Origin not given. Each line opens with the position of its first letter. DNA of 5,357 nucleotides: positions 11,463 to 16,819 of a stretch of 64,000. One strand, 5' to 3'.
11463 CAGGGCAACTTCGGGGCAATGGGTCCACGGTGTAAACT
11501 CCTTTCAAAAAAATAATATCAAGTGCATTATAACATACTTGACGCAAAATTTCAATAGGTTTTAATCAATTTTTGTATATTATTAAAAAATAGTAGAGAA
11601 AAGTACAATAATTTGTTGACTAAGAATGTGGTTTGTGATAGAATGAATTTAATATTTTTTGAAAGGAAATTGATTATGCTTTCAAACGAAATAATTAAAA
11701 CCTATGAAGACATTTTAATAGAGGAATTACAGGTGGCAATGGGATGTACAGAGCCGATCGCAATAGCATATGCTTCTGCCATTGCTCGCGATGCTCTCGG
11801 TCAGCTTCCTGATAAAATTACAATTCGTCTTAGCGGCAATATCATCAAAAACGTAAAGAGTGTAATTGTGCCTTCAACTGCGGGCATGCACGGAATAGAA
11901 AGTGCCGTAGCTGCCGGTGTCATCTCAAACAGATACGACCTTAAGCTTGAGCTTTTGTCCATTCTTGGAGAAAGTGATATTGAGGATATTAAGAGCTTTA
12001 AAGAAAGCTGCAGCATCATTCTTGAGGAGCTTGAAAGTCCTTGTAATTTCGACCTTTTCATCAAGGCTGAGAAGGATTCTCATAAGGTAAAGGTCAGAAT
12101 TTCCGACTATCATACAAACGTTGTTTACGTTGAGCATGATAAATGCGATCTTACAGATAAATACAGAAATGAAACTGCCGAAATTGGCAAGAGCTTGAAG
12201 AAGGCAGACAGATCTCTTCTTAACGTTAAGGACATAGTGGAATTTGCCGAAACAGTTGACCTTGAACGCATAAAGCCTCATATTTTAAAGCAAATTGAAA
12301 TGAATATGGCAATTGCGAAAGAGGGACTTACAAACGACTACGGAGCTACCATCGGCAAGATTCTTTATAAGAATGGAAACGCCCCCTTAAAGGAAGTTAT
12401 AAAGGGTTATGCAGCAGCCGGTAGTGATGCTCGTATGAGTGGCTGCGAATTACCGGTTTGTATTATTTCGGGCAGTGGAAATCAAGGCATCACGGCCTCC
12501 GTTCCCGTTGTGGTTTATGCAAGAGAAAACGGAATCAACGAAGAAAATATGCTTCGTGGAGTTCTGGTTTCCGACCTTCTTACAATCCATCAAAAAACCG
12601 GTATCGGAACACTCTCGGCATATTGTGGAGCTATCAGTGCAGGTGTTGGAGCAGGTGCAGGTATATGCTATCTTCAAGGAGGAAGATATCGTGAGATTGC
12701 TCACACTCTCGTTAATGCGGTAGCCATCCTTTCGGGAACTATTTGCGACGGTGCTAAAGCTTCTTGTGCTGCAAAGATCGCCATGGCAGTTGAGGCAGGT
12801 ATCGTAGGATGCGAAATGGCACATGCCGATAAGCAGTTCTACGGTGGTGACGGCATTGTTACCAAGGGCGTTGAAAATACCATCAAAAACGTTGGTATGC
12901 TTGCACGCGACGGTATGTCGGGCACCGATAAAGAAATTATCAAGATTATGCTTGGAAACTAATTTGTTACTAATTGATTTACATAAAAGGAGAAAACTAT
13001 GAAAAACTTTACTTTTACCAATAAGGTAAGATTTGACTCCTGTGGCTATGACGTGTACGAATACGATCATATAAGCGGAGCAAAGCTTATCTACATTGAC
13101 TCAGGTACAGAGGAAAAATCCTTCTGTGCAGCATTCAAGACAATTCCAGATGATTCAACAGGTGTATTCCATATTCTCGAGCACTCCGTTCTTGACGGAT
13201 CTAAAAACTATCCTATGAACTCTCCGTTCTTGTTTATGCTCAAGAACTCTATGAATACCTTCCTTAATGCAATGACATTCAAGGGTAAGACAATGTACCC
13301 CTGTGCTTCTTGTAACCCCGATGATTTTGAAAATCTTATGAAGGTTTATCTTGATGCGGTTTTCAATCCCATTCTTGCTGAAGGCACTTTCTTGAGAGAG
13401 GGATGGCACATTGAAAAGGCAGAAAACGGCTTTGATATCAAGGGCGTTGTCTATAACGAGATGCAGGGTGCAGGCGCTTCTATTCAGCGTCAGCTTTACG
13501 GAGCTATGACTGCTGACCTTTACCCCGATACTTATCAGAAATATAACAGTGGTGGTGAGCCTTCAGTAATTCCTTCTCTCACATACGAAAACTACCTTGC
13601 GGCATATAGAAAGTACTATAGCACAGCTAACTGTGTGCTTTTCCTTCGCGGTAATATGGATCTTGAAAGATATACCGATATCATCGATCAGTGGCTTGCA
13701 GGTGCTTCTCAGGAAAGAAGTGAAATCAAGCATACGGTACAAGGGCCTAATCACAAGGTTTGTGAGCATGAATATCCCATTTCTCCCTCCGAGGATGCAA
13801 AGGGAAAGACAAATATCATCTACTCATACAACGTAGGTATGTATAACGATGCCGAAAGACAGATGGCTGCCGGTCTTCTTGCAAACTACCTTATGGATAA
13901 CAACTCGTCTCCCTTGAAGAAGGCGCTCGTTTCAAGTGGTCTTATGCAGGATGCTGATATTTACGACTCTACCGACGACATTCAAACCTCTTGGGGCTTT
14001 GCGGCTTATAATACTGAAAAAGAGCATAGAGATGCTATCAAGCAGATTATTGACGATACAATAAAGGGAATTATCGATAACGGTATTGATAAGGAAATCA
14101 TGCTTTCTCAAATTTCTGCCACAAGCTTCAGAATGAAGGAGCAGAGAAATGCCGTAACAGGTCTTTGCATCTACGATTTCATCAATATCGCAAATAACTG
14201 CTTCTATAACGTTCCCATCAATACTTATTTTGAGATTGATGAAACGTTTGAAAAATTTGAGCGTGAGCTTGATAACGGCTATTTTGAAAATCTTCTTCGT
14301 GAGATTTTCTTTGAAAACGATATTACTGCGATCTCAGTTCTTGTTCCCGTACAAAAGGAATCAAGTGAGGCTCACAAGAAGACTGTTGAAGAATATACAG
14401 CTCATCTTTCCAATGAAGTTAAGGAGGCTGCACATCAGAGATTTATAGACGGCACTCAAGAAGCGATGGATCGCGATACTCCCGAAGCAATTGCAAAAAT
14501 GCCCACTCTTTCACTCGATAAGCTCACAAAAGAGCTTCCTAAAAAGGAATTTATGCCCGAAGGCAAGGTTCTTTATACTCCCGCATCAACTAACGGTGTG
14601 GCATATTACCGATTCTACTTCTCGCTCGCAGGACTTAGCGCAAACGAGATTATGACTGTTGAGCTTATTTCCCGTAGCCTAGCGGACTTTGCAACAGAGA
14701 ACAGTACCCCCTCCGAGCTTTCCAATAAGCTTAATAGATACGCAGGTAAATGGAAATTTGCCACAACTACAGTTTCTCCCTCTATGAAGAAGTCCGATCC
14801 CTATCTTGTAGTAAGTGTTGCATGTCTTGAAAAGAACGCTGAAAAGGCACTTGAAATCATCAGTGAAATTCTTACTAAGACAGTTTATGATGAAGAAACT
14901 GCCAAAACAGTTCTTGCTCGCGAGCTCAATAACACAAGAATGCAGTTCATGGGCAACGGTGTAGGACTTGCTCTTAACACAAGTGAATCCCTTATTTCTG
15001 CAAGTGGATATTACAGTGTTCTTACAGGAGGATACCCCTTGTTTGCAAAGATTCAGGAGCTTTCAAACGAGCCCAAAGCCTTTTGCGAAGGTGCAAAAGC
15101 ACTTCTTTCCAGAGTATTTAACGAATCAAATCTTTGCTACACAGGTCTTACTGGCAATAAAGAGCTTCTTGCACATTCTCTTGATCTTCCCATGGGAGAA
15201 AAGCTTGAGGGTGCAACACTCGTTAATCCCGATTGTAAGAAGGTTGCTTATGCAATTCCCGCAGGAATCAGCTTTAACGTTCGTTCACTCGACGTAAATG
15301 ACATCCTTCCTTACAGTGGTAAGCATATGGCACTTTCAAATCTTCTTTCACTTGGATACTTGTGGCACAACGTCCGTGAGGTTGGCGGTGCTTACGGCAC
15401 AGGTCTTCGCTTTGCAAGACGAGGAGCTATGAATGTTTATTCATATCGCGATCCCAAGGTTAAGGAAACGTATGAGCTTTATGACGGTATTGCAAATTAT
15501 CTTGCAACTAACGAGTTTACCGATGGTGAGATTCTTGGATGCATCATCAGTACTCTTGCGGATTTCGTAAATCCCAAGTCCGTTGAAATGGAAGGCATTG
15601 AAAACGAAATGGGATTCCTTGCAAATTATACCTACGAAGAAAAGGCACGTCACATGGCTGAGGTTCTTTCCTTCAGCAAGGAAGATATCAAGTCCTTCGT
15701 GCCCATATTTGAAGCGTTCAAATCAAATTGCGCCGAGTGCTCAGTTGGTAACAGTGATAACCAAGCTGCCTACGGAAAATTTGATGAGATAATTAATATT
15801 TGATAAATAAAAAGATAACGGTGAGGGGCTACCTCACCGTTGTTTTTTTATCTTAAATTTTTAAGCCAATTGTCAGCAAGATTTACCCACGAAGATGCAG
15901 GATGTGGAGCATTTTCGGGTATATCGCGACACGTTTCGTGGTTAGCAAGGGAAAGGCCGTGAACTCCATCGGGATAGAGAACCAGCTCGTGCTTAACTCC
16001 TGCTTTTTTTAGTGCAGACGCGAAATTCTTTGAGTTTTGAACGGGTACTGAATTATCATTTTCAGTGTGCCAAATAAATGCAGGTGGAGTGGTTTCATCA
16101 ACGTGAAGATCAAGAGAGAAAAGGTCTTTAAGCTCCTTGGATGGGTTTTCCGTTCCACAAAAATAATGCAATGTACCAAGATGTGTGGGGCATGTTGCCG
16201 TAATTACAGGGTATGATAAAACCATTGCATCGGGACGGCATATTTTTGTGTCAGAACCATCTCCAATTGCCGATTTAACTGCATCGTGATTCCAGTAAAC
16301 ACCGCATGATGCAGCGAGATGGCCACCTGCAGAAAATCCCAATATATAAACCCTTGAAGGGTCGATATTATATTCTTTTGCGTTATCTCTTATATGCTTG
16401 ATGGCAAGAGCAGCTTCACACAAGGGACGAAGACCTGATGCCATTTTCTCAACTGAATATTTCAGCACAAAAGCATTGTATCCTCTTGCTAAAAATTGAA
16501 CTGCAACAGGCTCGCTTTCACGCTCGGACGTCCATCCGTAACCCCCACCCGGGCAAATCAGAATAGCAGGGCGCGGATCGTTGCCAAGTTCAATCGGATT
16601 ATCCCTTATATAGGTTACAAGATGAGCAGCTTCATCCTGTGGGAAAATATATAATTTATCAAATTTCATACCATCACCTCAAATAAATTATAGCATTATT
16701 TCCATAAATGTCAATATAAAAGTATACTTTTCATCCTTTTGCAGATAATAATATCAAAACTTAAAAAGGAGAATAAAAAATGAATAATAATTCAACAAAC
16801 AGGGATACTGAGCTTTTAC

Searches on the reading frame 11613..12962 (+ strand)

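Call 84: search_protein_families(library=pfam, proteins=[window:11613-12962:+], max_evalue=0.000001)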
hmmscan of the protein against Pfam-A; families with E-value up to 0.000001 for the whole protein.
window:11613-12962:+ (449 aa): 1 family
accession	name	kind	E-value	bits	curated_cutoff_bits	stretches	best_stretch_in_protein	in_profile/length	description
PF03313.21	SDH_alpha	-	2.5e-58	198.3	26.4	1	187-444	22-260/260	Serine dehydratase alpha chain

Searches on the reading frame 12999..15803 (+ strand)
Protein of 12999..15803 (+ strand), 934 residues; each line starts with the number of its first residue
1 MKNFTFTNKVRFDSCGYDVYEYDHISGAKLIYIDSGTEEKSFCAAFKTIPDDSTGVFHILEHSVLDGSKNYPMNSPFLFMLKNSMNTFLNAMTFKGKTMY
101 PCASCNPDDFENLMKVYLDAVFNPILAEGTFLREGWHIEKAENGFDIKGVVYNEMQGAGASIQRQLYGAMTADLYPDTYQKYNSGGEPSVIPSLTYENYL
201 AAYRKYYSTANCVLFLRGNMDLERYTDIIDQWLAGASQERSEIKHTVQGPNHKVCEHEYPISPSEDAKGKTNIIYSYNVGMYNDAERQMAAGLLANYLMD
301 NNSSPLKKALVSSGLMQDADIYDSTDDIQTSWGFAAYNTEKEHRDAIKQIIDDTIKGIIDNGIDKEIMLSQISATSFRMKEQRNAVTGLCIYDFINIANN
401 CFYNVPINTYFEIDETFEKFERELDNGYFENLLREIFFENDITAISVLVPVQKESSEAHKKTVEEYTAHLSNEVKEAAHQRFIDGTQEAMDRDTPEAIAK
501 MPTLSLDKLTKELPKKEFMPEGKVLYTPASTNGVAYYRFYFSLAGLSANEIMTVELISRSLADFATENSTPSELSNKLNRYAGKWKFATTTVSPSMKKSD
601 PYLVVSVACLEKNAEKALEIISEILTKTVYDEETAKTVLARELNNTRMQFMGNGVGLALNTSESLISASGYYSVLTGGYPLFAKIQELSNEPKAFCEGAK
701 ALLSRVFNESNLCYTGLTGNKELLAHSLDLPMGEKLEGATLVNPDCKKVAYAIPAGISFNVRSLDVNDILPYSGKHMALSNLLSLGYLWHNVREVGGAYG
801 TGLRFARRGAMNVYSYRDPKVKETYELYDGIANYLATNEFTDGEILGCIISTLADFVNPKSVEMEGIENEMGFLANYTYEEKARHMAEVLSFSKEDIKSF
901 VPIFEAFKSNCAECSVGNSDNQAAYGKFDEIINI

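Call 84: search_protein_families(library=pfam, proteins=[window:12999-15803:+], max_evalue=0.000001)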
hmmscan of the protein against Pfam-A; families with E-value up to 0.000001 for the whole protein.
window:12999-15803:+ (934 aa): 4 families
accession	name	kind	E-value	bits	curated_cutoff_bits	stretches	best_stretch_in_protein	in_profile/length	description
PF08367.16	M16C_assoc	-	1.3e-30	106.8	25.3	1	452-688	8-252/252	Peptidase M16C associated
PF22516.1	PreP_C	-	2.6e-25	89.5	27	1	772-915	26-169/173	PreP C-terminal domain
PF05193.26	Peptidase_M16_C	-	1.3e-21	77.7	23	1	193-368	1-174/181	Peptidase M16 inactive domain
PF00675.25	Peptidase_M16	-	1.2e-08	35.4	22.3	0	50-133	27-107/149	Insulinase (Peptidase family M16)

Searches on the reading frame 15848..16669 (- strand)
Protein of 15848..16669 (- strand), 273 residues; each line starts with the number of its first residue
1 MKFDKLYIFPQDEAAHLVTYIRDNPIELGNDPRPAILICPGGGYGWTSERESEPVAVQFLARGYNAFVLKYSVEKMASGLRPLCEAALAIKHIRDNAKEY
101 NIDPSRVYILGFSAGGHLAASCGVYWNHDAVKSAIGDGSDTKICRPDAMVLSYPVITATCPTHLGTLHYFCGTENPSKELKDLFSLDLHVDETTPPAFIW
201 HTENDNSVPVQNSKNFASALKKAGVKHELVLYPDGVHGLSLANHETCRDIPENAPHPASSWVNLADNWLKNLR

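Call 84: search_protein_families(library=pfam, proteins=[window:15848-16669:-], max_evalue=0.000001)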
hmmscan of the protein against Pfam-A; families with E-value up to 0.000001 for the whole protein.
window:15848-16669:- (273 aa): 4 families
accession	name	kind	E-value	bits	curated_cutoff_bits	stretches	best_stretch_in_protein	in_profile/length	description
PF20434.5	BD-FAE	-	2.6e-23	83.1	26.8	1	31-220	11-215/215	BD-FAE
PF07859.19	Abhydrolase_3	-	7.4e-13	49.2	25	1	86-239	52-208/210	alpha/beta hydrolase fold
PF00326.27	Peptidase_S9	-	4.1e-12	46.5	22.6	1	182-244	130-194/213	Prolyl oligopeptidase family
PF01738.24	DLH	-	7.1e-10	39.3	21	1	191-263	140-208/217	Dienelactone hydrolase family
